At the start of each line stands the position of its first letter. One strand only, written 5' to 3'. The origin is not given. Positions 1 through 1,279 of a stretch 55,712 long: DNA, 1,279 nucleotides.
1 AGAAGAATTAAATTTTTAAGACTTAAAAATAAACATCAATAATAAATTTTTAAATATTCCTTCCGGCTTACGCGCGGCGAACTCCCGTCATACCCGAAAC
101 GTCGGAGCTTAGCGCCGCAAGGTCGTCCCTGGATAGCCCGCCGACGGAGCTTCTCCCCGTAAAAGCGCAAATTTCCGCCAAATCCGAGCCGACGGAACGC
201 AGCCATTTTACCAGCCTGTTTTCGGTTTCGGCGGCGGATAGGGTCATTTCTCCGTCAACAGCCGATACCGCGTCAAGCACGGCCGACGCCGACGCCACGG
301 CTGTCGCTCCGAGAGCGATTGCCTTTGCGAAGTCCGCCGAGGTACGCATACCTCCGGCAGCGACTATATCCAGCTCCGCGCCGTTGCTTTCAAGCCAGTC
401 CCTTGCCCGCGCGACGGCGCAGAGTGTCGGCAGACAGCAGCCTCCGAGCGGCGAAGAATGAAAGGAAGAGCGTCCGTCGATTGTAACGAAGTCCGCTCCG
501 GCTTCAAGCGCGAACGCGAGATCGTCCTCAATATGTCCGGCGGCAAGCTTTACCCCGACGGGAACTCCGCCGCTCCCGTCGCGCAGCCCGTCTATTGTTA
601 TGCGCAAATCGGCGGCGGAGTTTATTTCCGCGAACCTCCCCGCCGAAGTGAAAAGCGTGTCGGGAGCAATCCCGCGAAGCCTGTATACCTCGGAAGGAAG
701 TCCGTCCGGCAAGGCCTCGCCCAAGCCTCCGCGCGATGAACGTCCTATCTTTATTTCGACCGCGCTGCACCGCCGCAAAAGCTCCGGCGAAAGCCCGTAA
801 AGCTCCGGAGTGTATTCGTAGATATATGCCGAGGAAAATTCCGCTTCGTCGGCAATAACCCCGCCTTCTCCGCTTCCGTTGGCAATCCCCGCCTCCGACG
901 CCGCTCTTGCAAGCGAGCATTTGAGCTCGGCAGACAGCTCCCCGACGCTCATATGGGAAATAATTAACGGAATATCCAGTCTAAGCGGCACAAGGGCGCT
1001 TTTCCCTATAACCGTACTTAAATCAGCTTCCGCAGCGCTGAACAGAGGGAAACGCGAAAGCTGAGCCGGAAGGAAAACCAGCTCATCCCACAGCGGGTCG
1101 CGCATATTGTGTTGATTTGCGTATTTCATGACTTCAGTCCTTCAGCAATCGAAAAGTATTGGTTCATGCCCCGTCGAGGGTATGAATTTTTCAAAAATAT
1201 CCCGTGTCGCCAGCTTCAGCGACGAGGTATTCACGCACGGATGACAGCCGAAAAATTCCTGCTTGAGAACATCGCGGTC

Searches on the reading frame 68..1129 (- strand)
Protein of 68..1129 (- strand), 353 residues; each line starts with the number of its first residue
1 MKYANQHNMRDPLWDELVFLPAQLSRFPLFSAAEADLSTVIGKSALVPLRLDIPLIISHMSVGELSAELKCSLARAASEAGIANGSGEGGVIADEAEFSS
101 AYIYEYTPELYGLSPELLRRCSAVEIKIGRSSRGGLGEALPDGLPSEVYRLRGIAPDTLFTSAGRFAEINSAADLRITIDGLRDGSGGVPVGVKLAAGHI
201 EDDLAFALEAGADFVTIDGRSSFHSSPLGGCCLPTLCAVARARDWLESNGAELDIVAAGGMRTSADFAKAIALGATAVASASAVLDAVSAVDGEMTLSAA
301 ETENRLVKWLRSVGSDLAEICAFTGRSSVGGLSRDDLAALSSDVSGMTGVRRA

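Call 80: search_protein_families(library=pfam, proteins=[window:68-1129:-], max_evalue=0.001)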
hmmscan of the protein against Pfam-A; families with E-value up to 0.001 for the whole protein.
window:68-1129:- (353 aa): 3 families
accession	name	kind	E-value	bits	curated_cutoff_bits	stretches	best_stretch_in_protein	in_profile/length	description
PF01645.23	Glu_synthase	-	2.1e-43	149.3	20.4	1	40-288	53-311/369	Conserved region in glutamate synthase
PF00478.31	IMPDH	-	1.2e-06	28.2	25.6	1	207-297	162-251/345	IMP dehydrogenase / GMP reductase domain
PF01070.24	FMN_dh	-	3.4e-06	26.8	24.9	1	234-292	258-313/350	FMN-dependent dehydrogenase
